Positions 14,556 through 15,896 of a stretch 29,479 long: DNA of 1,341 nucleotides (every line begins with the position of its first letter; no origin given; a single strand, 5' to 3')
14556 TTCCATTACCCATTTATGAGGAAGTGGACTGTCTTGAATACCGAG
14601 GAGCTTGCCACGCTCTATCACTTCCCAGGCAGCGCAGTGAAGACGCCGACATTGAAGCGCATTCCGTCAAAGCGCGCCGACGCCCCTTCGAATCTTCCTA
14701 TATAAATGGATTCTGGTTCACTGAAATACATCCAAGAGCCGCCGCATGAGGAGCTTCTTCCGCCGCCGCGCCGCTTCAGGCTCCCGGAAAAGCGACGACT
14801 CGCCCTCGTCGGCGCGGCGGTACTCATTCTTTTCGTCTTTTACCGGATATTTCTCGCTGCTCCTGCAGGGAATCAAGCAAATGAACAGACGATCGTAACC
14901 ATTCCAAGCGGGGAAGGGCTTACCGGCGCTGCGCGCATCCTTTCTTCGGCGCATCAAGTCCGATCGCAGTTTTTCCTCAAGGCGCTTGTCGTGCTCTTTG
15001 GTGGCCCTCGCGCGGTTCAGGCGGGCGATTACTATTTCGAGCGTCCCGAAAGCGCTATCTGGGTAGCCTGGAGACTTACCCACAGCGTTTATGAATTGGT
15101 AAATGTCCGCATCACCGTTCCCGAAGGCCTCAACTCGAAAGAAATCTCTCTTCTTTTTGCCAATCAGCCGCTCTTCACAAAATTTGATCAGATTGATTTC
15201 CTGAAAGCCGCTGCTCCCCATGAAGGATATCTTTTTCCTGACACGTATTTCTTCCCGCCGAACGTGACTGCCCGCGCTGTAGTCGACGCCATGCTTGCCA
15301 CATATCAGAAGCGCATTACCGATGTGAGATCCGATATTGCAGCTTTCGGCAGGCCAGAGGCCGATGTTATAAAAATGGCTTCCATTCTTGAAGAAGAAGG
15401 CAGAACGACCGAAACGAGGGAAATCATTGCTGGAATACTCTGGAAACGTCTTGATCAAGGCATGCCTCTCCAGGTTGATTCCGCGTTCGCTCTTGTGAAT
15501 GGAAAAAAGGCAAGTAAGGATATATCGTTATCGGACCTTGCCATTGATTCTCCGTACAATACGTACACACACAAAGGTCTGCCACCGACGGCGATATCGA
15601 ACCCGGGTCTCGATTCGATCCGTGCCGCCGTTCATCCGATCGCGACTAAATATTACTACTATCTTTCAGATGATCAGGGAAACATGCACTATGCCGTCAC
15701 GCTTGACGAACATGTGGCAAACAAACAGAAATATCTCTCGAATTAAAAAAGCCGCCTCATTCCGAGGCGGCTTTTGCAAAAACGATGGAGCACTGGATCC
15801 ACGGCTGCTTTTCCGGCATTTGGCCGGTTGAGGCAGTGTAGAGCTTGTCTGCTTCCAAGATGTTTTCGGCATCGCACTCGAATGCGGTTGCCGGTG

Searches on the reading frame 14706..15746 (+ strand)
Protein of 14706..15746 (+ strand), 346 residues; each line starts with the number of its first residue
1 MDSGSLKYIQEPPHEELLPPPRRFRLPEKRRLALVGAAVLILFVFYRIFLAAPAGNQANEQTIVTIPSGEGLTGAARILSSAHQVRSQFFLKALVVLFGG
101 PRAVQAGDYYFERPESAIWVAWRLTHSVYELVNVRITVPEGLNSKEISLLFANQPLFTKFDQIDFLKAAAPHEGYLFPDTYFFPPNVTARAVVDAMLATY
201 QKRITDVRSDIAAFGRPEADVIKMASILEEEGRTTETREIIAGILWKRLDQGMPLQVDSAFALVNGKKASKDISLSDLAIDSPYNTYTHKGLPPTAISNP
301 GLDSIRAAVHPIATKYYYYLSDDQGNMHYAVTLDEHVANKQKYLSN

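Call 8: search_protein_families(library=pfam, proteins=[window:14706-15746:+], max_evalue=0.01)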
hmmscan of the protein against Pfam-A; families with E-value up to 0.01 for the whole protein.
window:14706-15746:+ (346 aa): 1 family
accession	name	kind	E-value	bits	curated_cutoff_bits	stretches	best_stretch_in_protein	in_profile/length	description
PF02618.21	YceG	-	2.9e-65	220.9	32.4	1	64-342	1-275/275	YceG-like family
